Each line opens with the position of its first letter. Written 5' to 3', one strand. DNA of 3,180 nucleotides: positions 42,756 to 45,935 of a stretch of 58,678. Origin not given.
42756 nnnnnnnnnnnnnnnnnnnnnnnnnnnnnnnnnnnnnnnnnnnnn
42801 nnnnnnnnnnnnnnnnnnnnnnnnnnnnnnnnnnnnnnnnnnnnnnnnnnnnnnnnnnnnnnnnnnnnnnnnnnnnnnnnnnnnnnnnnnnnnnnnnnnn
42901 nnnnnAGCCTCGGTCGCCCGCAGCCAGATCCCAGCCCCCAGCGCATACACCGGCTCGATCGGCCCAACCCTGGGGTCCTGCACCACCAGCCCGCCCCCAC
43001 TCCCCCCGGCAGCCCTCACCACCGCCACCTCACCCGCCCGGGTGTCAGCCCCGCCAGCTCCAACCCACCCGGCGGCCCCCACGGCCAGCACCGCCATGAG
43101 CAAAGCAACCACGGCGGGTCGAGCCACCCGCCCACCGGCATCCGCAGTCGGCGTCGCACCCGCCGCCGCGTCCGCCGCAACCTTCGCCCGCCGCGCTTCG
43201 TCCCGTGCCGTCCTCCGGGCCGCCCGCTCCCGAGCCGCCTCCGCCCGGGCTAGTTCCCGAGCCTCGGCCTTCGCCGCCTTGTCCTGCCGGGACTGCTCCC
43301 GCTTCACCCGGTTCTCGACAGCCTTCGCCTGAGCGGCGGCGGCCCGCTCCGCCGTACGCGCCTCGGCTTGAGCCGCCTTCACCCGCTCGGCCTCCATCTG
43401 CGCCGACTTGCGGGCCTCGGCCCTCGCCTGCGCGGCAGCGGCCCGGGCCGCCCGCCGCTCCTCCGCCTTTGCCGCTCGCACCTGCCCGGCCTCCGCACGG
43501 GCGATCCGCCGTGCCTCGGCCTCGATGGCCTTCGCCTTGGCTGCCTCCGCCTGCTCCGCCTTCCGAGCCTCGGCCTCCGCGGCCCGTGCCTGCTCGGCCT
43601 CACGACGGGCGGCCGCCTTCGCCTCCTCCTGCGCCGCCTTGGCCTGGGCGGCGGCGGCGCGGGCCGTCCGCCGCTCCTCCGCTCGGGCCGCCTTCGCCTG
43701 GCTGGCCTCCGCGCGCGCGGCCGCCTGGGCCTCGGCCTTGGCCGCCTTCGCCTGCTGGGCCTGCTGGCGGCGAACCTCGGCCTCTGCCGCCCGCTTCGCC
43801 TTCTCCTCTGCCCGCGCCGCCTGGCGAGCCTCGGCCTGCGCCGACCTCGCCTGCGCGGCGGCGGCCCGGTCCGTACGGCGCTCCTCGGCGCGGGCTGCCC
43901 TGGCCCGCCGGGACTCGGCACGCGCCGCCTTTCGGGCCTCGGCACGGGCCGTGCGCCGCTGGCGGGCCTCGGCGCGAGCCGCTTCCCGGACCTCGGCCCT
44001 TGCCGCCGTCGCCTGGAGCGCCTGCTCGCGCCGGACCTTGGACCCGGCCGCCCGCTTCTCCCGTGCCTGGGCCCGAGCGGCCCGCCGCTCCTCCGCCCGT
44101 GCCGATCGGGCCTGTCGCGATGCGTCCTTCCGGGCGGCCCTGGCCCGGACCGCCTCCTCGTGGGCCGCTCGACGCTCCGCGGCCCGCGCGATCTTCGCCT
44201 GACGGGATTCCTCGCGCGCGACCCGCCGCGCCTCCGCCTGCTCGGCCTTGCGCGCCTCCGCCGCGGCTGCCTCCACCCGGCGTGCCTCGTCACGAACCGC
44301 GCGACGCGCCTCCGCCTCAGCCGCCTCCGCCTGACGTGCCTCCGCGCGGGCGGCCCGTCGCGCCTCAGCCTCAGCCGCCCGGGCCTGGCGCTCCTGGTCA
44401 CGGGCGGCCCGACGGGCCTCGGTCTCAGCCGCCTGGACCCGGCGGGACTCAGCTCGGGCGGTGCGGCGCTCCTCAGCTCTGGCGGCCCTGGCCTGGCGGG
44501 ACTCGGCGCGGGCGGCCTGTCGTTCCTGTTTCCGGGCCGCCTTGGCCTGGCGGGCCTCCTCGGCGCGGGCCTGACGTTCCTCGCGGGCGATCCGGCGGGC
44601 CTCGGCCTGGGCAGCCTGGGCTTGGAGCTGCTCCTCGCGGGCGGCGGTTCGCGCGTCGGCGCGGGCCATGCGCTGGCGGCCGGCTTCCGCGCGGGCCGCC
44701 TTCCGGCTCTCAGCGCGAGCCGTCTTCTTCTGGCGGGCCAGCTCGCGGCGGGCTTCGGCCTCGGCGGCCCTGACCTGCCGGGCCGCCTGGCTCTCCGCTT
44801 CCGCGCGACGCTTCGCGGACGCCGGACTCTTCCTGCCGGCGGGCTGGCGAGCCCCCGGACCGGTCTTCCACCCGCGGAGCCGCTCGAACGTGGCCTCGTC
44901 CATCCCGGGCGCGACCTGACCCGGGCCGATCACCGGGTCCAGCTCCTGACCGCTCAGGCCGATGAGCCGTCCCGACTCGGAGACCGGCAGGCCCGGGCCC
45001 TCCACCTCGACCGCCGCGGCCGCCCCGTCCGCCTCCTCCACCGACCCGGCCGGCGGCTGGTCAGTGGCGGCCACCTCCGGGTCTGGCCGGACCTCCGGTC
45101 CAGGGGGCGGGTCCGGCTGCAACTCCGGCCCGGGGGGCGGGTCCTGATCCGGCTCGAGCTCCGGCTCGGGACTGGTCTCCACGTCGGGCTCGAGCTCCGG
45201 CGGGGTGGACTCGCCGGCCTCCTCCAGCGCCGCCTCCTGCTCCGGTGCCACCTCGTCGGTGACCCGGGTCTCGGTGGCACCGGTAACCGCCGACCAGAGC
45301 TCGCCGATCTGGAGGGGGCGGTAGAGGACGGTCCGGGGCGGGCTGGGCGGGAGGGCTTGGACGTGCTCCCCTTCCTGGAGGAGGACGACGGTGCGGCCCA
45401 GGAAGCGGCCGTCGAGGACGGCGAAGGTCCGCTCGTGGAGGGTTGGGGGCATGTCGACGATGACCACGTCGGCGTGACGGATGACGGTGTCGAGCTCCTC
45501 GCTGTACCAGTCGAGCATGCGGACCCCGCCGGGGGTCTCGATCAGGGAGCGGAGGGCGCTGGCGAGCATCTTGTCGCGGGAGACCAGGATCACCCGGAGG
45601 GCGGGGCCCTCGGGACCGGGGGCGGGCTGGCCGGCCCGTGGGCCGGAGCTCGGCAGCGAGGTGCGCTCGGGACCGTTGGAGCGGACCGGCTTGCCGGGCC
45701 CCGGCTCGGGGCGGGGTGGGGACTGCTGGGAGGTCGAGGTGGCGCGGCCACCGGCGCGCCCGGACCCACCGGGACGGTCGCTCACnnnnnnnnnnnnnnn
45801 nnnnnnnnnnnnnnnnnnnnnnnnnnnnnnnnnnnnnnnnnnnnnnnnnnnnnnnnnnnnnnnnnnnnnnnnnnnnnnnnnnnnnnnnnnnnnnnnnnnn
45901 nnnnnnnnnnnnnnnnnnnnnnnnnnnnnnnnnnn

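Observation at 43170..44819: Ala/Arg/Glu/Lys repeat region (about 550 aa) with about 70-aa periodicity, stop-free in several frames on both strands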

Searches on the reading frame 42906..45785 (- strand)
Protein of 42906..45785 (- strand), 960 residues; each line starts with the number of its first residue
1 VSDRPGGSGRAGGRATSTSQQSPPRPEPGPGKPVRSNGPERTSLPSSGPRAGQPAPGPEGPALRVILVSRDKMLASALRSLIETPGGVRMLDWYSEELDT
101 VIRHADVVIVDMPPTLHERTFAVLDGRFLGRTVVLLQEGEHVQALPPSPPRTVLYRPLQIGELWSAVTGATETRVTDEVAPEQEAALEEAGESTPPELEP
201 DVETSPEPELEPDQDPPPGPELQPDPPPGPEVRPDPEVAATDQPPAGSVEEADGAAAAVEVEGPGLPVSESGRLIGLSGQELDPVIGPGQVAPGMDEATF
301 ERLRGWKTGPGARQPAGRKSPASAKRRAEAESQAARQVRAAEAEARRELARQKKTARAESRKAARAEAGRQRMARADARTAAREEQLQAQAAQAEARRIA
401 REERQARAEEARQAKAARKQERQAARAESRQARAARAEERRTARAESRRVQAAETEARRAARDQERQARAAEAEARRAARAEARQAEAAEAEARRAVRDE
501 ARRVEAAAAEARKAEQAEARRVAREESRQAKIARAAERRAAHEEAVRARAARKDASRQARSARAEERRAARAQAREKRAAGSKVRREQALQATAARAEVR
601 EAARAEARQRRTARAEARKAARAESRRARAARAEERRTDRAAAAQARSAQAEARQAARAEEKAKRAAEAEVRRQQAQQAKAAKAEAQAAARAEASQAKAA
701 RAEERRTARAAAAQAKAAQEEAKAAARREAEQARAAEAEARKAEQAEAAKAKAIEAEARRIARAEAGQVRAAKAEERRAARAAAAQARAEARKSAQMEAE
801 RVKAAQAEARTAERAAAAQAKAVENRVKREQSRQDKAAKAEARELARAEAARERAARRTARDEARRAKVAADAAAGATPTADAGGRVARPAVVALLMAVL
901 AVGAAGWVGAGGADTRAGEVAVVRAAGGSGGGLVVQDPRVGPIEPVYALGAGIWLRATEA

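Call 48: predict_structure(alignment_id=A3)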
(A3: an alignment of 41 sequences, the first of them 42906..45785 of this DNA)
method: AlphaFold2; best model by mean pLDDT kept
length: 960 residues; sequences in the alignment: 41
mean_pLDDT: 64.9   pTM: 0.30
mean pLDDT of the five models: 64.9, 64.4, 64.1, 63.1, 59.7
residues with pLDDT >= 90: 29; 70-90: 520; 50-70: 108; < 50: 303
segments of 3 or more residues with pLDDT < 50: 1-60, 173-243, 245-268, 284-293, 305-336, 509-525, 689-703, 870-891, 901-945
pLDDT, mean of each block of 10 residues (from residue 1): 37 29 34 34 33 40 85 87 77 83 90 88 85 91 83 86 85 42 33 38 33 35 34 34 36 30 41 61 44 53 47 30 29 51 72 77 80 81 84 87 89 86 84 80 78 77 80 81 77 70 56 41 49 67 79 81 80 80 83 85 87 84 83 84 76 73 71 68 56 41 58 76 84 87 85 78 72 75 80 82 79 81 86 82 80 78 67 36 34 53 37 38 38 38 49 59
secondary structure, 60 per line:
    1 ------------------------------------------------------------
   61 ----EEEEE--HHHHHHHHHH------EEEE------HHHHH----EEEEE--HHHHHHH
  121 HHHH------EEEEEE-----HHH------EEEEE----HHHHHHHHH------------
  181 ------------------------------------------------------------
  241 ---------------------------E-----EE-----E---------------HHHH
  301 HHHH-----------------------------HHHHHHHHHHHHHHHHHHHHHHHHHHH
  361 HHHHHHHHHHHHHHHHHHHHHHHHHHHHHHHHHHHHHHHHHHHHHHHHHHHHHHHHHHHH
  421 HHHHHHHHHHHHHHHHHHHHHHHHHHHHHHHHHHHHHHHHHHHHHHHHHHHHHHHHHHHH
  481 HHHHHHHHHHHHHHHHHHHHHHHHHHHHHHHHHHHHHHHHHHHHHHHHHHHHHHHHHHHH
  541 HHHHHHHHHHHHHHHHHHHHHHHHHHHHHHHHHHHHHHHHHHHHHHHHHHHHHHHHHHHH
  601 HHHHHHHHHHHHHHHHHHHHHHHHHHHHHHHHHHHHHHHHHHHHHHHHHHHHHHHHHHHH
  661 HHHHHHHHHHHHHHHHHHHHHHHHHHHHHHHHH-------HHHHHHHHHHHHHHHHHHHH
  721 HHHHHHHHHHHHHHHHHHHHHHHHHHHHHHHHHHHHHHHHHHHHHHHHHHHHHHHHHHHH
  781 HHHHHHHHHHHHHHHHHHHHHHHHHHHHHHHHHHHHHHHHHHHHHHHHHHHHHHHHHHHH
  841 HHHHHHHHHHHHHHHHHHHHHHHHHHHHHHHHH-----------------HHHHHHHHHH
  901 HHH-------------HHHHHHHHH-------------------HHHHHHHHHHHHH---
elements in order (helices of 4 or more, strands of 3 or more residues): E65-69 H72-81 E88-91 H98-102 E107-111 H114-124 E131-136 E151-155 H160-168 H297-304 H334-693 H701-873 H891-903 H917-925 H945-957

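Call 52: fold_search(model_id=the predicted structure, library=pdb)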
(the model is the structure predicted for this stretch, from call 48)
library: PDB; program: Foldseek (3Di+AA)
matches with E <= 10: 1042; with E <= 0.001: 0
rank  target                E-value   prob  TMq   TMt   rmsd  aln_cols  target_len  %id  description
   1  8stc_F                1.1e-02  0.97  0.09  0.36   5.7       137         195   15  S127A variant of LarB, a carboxylase/hydrolase involved in synthesis of the cofactor for lactate racemase, in complex  (released 2024-07-03)
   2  2j48_MODEL_1_A        1.7e-02  0.95  0.09  0.48   5.1       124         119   16  NMR structure of the pseudo-receiver domain of the CikA protein. (released 2007-03-06)
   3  8h5v_D                1.9e-02  1.00  0.10  0.62   3.7       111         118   16  Crystal structure of the FleQ domain of Vibrio cholerae FlrA (released 2022-11-02)
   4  7mj2_A                2.7e-02  0.80  0.09  0.32  13.1       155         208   19  LarB, a carboxylase/hydrolase involved in synthesis of the cofactor for lactate racemase, in complex with Zn (released 2021-09-29)
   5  5iuk_F                2.9e-02  0.99  0.10  0.55   4.1       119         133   15  Crystal structure of the DesK-DesR complex in the phosphotransfer state with high Mg2+ (150 mM) (released 2016-12-21)
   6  7mj0_B                3.1e-02  0.98  0.10  0.39   5.3       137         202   17  LarB, a carboxylase/hydrolase involved in synthesis of the cofactor for lactate racemase, in complex with adenosine mo (released 2021-09-29)
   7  6fsg                  3.1e-02  0.90  0.09  0.41   5.5       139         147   12  Crystal structure of oxidised Flavodoxin 1 from Bacillus cereus (1.27 A resolution) (released 2018-07-11)
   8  5xt2_B                4.0e-02  0.99  0.10  0.39   3.8       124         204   17  Crystal structures of full-length FixJ from B. japonicum crystallized in space group P212121 (released 2018-05-23)
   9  6e90_D                4.2e-02  0.90  0.08  0.20   6.7       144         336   14  Ternary complex of human glycerol 3-phosphate dehydrogenase (released 2019-01-30)
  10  4a5o_D                4.2e-02  0.72  0.08  0.22   6.9       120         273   14  Crystal structure of Pseudomonas aeruginosa N5, N10- methylenetetrahydrofolate dehydrogenase-cyclohydrolase (FolD) (released 2011-11-16)
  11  7ssj_E                4.5e-02  0.99  0.10  0.59   3.8       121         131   16  Crystal structure of the DesK-DesR complex in the phosphatase state (released 2022-11-16)
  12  8h5v_A                5.1e-02  0.97  0.09  0.56   4.1       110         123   15  Crystal structure of the FleQ domain of Vibrio cholerae FlrA (released 2022-11-02)
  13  8soq_C                5.1e-02  0.96  0.10  0.39   6.0       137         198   15  S127A variant of LarB, a carboxylase/hydrolase involved in synthesis of the cofactor for lactate racemase, in complex  (released 2023-12-27)
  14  3eod                  5.1e-02  0.94  0.09  0.57   4.5       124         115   15  Crystal structure of N-terminal domain of E. coli RssB (released 2009-10-06)
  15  5o22_D                5.1e-02  0.84  0.08  0.25   6.0       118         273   13  E. coli FolD in complex with carolacton (released 2018-02-28)
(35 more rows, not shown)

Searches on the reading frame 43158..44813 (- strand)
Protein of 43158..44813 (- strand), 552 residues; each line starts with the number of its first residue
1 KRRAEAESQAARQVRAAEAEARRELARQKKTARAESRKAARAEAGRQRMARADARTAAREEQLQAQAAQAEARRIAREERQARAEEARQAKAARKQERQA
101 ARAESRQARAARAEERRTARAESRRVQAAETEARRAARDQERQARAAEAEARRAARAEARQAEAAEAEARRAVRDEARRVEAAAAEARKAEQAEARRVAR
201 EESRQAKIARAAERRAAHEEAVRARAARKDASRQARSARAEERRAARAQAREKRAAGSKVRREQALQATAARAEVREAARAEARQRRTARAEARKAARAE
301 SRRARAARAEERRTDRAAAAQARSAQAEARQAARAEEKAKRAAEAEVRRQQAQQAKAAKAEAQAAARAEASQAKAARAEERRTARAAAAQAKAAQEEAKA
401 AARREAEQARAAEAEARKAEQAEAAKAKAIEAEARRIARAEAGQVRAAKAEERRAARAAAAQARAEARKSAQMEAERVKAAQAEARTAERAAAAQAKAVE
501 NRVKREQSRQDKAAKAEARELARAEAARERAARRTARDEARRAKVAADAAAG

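Call 79: search_solved_structures(query=window:43158-44813:-, max_evalue=1, show_alignments=1)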
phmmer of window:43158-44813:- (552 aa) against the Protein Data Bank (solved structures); distinct sequences matched with E-value up to 1: 0.

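Call 80: search_protein_families(library=pfam, proteins=[window:43158-44813:-], max_evalue=10)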
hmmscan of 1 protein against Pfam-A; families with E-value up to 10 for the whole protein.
window:43158-44813:- (552 aa): 0 families
